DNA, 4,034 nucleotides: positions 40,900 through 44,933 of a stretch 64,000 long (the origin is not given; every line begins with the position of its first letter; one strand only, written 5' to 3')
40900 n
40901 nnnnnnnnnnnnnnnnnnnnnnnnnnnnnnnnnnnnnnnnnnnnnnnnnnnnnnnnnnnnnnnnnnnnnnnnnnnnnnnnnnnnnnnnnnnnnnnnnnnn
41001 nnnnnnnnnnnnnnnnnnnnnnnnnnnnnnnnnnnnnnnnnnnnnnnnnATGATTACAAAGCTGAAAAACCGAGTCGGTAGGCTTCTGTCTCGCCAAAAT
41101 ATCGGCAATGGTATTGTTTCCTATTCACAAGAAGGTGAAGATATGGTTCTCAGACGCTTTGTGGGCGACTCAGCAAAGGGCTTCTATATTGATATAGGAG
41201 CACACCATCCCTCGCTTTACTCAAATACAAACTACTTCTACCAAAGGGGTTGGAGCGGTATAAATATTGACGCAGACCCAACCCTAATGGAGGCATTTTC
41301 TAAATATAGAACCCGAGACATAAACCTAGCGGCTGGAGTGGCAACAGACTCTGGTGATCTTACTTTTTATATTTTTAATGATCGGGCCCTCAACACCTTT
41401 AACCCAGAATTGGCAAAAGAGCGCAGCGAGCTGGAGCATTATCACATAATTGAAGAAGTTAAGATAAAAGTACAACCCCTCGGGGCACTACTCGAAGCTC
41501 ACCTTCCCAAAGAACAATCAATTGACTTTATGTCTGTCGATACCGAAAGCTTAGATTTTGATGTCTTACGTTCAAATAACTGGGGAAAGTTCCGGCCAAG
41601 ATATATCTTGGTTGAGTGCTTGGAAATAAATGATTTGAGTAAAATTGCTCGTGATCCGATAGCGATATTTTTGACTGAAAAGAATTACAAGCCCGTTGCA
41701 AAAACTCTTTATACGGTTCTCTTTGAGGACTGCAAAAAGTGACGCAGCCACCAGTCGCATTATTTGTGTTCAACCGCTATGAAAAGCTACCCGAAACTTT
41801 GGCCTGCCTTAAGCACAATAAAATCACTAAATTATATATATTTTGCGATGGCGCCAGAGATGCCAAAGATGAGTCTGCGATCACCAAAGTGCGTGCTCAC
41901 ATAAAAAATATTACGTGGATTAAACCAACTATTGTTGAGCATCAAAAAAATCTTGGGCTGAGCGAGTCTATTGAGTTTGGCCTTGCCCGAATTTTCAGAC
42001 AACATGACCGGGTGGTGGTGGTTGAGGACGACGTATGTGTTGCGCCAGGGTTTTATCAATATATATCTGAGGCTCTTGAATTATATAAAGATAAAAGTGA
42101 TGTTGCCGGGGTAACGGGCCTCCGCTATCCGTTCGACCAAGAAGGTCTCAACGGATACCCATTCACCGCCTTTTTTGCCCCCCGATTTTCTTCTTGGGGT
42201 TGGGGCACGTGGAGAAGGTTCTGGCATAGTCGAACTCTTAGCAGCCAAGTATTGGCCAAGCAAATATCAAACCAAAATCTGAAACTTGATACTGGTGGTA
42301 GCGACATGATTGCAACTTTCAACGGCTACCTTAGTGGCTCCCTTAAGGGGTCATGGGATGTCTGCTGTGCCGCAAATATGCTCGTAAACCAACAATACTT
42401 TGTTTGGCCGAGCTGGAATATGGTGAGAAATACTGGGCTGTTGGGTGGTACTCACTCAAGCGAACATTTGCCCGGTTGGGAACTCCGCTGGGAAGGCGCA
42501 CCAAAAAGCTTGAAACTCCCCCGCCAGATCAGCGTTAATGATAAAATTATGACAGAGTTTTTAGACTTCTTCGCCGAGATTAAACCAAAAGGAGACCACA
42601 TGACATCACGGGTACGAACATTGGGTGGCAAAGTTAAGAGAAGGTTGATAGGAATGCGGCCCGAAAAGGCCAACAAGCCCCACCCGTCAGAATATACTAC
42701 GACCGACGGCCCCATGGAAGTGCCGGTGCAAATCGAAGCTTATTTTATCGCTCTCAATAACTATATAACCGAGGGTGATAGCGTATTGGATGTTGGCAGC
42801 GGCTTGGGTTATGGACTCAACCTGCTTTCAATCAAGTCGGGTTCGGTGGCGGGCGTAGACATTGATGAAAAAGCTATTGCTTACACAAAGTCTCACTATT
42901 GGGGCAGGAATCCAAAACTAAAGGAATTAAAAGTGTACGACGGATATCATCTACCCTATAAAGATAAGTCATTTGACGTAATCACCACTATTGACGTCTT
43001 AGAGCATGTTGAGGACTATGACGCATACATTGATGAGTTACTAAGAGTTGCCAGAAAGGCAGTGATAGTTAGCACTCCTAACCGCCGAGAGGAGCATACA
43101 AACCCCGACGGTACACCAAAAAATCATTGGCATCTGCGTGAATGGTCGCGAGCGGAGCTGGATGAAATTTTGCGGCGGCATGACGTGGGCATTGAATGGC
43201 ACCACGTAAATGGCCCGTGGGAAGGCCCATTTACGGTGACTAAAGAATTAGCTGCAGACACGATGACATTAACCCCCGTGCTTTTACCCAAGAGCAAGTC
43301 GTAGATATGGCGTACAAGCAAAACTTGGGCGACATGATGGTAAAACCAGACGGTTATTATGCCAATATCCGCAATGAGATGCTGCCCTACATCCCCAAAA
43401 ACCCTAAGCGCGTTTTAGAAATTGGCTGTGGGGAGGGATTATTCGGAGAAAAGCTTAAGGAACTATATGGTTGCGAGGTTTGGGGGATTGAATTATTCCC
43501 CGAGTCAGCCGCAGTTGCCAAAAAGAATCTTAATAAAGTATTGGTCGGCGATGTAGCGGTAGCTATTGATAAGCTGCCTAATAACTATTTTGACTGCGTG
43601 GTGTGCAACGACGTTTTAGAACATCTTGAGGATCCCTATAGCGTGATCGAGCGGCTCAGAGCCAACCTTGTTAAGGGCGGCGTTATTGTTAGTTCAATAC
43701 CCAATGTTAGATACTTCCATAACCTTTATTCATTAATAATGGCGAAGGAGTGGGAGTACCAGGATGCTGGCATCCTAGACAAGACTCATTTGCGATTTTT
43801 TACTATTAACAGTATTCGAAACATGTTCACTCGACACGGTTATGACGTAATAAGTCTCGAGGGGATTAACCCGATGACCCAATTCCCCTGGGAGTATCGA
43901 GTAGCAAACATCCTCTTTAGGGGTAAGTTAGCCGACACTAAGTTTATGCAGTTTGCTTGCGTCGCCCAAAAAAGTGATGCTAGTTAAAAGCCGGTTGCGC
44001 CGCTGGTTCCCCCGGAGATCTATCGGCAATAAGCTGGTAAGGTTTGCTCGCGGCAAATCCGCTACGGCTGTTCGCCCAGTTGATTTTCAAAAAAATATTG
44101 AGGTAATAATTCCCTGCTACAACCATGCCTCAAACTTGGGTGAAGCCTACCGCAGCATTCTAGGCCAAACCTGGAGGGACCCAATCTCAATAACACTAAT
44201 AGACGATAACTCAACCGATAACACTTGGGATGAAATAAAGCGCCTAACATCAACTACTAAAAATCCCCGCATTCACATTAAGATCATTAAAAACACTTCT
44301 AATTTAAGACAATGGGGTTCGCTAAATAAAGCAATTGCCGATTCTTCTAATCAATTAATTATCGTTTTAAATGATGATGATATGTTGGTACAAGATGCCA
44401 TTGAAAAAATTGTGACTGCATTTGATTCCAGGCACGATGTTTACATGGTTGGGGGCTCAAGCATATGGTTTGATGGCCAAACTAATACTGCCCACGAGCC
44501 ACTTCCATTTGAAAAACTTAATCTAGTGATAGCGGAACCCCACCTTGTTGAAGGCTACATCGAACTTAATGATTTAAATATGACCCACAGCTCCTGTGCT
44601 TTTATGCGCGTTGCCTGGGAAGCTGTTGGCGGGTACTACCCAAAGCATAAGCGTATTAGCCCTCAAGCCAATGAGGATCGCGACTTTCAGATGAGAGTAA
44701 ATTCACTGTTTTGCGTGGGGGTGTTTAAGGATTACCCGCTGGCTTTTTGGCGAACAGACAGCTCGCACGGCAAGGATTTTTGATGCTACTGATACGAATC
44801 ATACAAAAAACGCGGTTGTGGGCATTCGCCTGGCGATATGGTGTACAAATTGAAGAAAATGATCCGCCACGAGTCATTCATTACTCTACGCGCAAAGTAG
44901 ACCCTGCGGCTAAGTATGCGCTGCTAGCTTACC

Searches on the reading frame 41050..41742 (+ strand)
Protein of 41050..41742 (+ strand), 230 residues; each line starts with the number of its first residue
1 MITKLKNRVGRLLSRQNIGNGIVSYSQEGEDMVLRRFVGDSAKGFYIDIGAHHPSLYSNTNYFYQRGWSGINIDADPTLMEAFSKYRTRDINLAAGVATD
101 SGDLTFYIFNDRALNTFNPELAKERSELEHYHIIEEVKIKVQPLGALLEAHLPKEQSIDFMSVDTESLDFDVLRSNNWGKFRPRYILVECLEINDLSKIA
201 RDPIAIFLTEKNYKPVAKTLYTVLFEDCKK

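Call 6: search_protein_families(library=pfam, proteins=[window:41050-41742:+], max_evalue=0.001)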
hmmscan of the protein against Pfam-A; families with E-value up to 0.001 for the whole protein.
window:41050-41742:+ (230 aa): 1 family
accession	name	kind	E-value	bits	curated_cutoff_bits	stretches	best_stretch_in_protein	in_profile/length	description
PF05050.19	Methyltransf_21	-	3.1e-18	66.9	22.7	1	48-196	1-154/173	Methyltransferase FkbM domain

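Call 41: search_protein_families(library=ncbifam, proteins=[window:41050-41742:+], max_evalue=0.00001)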
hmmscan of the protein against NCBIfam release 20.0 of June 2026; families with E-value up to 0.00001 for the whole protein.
window:41050-41742:+ (230 aa): 1 family
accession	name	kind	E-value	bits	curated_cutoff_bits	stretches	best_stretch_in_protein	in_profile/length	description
TIGR01444.1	fkbM_fam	subfamily_domain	1.3e-06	28.9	37.7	1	46-186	2-139/143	FkbM family methyltransferase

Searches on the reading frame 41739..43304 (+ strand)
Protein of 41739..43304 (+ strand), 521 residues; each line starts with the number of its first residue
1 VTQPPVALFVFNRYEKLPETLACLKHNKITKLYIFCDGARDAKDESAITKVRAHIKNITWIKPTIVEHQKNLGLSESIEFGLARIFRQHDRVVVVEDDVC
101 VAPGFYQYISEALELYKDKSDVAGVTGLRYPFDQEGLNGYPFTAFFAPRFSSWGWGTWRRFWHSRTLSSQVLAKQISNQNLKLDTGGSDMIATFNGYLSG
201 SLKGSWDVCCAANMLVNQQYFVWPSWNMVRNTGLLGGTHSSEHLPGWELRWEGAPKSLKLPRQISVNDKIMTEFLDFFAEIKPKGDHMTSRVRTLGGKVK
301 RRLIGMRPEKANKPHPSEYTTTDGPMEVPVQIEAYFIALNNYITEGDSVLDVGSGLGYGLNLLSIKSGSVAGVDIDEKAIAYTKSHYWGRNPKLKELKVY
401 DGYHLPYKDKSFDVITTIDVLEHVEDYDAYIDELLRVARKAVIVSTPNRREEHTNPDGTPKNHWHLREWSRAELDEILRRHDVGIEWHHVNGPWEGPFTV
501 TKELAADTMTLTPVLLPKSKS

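Call 6: search_protein_families(library=pfam, proteins=[window:41739-43304:+], max_evalue=0.001)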
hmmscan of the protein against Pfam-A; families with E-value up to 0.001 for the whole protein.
window:41739-43304:+ (521 aa): 9 families
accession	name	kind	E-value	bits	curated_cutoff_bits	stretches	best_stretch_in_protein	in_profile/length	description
PF08241.18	Methyltransf_11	-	5.8e-16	59.3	21.2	1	350-440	1-89/95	Methyltransferase domain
PF13847.12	Methyltransf_31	-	4.5e-13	49.6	27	1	344-448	2-113/145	Methyltransferase domain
PF13489.12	Methyltransf_23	-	6.1e-13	49.3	27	1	343-481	20-157/164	Methyltransferase domain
PF13649.12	Methyltransf_25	-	2.1e-12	48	27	1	349-439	1-94/97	Methyltransferase domain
PF07021.18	MetW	-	3.1e-08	33.9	21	1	336-448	4-111/193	Methionine biosynthesis protein MetW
PF08242.18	Methyltransf_12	-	4.2e-08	34.3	30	1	350-438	1-92/98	Methyltransferase domain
PF03071.21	GNT-I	-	4.9e-05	22.7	25.4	1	68-163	169-267/434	GNT-I family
PF01209.24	Ubie_methyltran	-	0.00034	20.5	20.1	1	344-439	46-144/233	ubiE/COQ5 methyltransferase family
PF06325.19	PrmA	-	0.00066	19.7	22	0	338-415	154-230/296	Ribosomal protein L11 methyltransferase (PrmA)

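Call 41: search_protein_families(library=ncbifam, proteins=[window:41739-43304:+], max_evalue=0.00001)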
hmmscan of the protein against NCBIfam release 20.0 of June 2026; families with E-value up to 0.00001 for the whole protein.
window:41739-43304:+ (521 aa): 13 families
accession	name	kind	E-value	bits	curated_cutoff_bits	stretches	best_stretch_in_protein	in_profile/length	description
NF041255.1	mycofact_MftM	equivalog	2.4e-15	56.6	200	1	343-478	137-266/289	mycofactocin oligosaccharide methyltransferase MftM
TIGR01983.1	UbiG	equivalog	4.2e-11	42.6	102.95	1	344-450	48-157/228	bifunctional 2-polyprenyl-6-hydroxyphenol methylase/3-demethylubiquinol 3-O-methyltransferase UbiG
TIGR02081.1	metW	equivalog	1.1e-10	41.4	189.5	1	339-448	7-111/194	methionine biosynthesis protein MetW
NF045667.1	MTase_DVU1556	equivalog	3.7e-10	39.6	155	1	343-444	20-119/213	DVU_1556 family methyltransferase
NF045882.1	PLipidMtase_Leg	equivalog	5.1e-09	36.2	390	1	339-440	36-137/207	phospholipid N-methyltransferase PmtA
NF045825.1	FAmtase_mtf2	equivalog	2.1e-07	30.4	400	1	335-441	48-153/248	fatty-acid O-methyltransferase Mtf2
NF045823.1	PthPhpthDimycoMt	equivalog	2.4e-07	30.2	300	1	331-445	52-165/256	phthiotriol/phenolphthiotriol dimycocerosates methyltransferase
NF001241.0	PRK00216.1-2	equivalog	3.4e-07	30.1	327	1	343-440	49-141/231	demethylmenaquinone methyltransferase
NF008823.0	PRK11873.1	subfamily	6.6e-07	29.1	263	1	343-439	75-174/272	arsenite methyltransferase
NF041537.1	ArsM_AhpD_UU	exception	7.3e-07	28.3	510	1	343-438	74-172/345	arsenite methyltransferase/AhpD domain selenoprotein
NF047649.1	MTase_UXPK_star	exception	1.8e-06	27.2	460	1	343-439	75-174/283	methyltransferase/UXPK-star double selenoprotein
TIGR04074.1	bacter_Hen1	equivalog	2.5e-06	26.3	340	1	345-476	282-426/462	3' terminal RNA ribose 2'-O-methyltransferase Hen1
TIGR02752.1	MenG_heptapren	equivalog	4.1e-06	26.5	419.85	1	343-440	43-143/231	demethylmenaquinone methyltransferase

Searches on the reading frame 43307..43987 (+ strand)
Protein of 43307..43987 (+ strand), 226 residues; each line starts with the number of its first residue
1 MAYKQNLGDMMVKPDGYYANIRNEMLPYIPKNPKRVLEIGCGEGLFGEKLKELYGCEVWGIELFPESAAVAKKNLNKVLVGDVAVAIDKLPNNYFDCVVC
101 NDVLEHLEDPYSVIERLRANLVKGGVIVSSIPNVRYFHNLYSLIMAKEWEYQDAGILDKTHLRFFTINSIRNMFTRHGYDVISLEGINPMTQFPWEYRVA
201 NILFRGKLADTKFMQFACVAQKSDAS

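Call 6: search_protein_families(library=pfam, proteins=[window:43307-43987:+], max_evalue=0.001)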
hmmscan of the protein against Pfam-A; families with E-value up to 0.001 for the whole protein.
window:43307-43987:+ (226 aa): 10 families
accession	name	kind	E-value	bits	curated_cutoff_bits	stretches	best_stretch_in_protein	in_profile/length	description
PF13489.12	Methyltransf_23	-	3.6e-27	95.5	27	1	17-184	8-164/164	Methyltransferase domain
PF08241.18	Methyltransf_11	-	1.8e-16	61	21.2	1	37-128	1-94/95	Methyltransferase domain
PF08242.18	Methyltransf_12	-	9.8e-15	55.5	30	1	37-127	1-98/98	Methyltransferase domain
PF13649.12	Methyltransf_25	-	6.9e-13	49.6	27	1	36-125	1-97/97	Methyltransferase domain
PF13847.12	Methyltransf_31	-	5.2e-12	46.1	27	1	34-133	5-113/145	Methyltransferase domain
PF07021.18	MetW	-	1.1e-09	38.7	21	1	32-145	13-123/193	Methionine biosynthesis protein MetW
PF08003.17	Methyltransf_9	-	5.9e-05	22.6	23.8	1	26-128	108-216/315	Protein of unknown function (DUF1698)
PF02353.26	CMAS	-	0.00013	21.8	27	1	34-127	64-162/273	Mycolic acid cyclopropane synthetase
PF05401.17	NodS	-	0.00021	21.6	24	1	35-115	46-127/201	Nodulation protein S (NodS)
PF06325.19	PrmA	-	0.00078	19.5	22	0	30-130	159-259/296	Ribosomal protein L11 methyltransferase (PrmA)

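Call 41: search_protein_families(library=ncbifam, proteins=[window:43307-43987:+], max_evalue=0.00001)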
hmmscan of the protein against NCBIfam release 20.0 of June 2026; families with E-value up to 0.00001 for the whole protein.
window:43307-43987:+ (226 aa): 12 families
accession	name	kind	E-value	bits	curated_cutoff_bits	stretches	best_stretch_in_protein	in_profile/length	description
TIGR02072.1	BioC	equivalog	9.1e-14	51.8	184.95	1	21-182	19-174/244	malonyl-ACP O-methyltransferase BioC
TIGR01983.1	UbiG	equivalog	2.1e-13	50.1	102.95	1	33-186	50-207/228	bifunctional 2-polyprenyl-6-hydroxyphenol methylase/3-demethylubiquinol 3-O-methyltransferase UbiG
NF045667.1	MTase_DVU1556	equivalog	1.2e-11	44.5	155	1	32-185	22-166/213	DVU_1556 family methyltransferase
TIGR02081.1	metW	equivalog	2.5e-09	36.9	189.5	1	32-146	13-124/194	methionine biosynthesis protein MetW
NF043040.1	corrin_prot_MT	hypoth_equivalog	1.4e-08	34.5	180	1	16-128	25-146/216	corrinoid protein-associated methyltransferase CpaM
NF011650.0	PRK15068.1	equivalog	1.4e-08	34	209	1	27-128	116-224/324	tRNA 5-methoxyuridine(34)/uridine 5-oxyacetic acid(34) synthase CmoB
TIGR02021.1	BchM-ChlM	equivalog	2.1e-08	33.9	158.9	1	20-141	39-166/218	magnesium protoporphyrin IX methyltransferase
TIGR00452.1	TIGR00452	equivalog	1.1e-07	30.9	275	1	32-128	117-218/316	tRNA 5-methoxyuridine(34)/uridine 5-oxyacetic acid(34) synthase CmoB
TIGR04345.1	ovoA_Cterm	equivalog_domain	4.3e-07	29.7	170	0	94-131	134-171/242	putative 4-mercaptohistidine N1-methyltransferase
TIGR03534.1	RF_mod_PrmC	equivalog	4.8e-06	26.2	199.1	1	25-101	80-163/253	peptide chain release factor N(5)-glutamine methyltransferase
TIGR04371.1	methyltran_NanM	subfamily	5.3e-06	26.2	44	1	23-108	139-233/273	putative sugar O-methyltransferase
NF002463.0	PRK01683.1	equivalog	6.9e-06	25.8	297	1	25-133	23-132/258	trans-aconitate 2-methyltransferase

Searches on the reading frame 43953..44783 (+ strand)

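Call 4: search_protein_families(library=pfam, proteins=[window:43953-44783:+], max_evalue=0.01)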
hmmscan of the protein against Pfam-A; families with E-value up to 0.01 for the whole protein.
window:43953-44783:+ (276 aa): 3 families
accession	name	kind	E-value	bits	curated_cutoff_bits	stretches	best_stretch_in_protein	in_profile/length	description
PF00535.33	Glycos_transf_2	-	1.1e-23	84.4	23.3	1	51-168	2-115/168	Glycosyl transferase family 2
PF13641.12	Glyco_tranf_2_3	-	1.9e-09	38.3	27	1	49-174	3-126/230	Glycosyltransferase like family 2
PF10111.15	Glyco_tranf_2_2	-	0.0019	18.2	27.3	1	51-155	2-104/276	Glycosyltransferase like family 2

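Call 5: search_protein_families(library=ncbifam, proteins=[window:43953-44783:+], max_evalue=0.01)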
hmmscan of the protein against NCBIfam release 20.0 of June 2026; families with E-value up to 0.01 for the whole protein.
window:43953-44783:+ (276 aa): 18 families
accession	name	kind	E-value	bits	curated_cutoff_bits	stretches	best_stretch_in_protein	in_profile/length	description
NF053739.1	GlytfEpsEBac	equivalog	1.9e-17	63.1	450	1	49-179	3-129/265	glycosyltransferase EpsE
TIGR03937.1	PgaC_IcaA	equivalog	6.5e-14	51.7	422.3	1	43-168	41-161/407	poly-beta-1,6-N-acetyl-D-glucosamine synthase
TIGR03111.1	glyc2_xrt_Gpos1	hypoth_equivalog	3.9e-13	49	363.95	1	46-168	48-167/439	TIGR03111 family XrtG-associated glycosyltransferase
NF050050.1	ProtGlycPglI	equivalog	2.1e-12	47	500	1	48-159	3-110/306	GalNAc(5)-diNAcBac-PP-undecaprenol beta-1,3-glucosyltransferase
NF041875.1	EPS_EpsD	equivalog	5.4e-11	42.5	370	1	50-271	2-211/325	exopolysaccharide biosynthesis glycosyltransferase EpsD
NF047683.1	TeichurnBiosyTuaG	equivalog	1e-10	41.7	400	1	45-163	4-117/252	teichuronic acid biosynthesis protein TuaG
TIGR04242.1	nodulat_NodC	equivalog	4.7e-10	39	550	1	38-158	39-157/395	chitooligosaccharide synthase NodC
TIGR03469.1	HpnB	hypoth_equivalog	1e-08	34.6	379.25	1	46-123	43-119/386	hopene-associated glycosyltransferase HpnB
NF007482.0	PRK10073.1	equivalog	4.1e-08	32.6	423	1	47-223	6-168/334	glycosyltransferase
NF038299.1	EPS_HpsN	equivalog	6e-07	28.7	425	1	48-205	2-153/317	hormogonium polysaccharide biosynthesis glycosyltransferase HpsN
NF038302.1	EPS_HpsE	equivalog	6.7e-07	28.6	300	1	49-172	3-125/307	hormogonium polysaccharide biosynthesis glycosyltransferase HpsE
NF041394.1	GtaseAglG_Halo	equivalog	7.1e-06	25.5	440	1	51-236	5-182/304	glucosyl-dolichyl phosphate glucuronosyltransferase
NF007986.1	PRK10714.1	equivalog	3.5e-05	23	529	1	47-163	6-121/316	undecaprenyl-phosphate 4-deoxy-4-formamido-L-arabinose transferase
TIGR04283.1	glyco_like_mftF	equivalog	0.00012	21.7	182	1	50-163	2-103/221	TIGR04283 family arsenosugar biosynthesis glycosyltransferase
TIGR04440.1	glyco_TIGR04440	domain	0.00031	20.6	70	1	52-175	5-124/215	TIGR00180 family glycosyltransferase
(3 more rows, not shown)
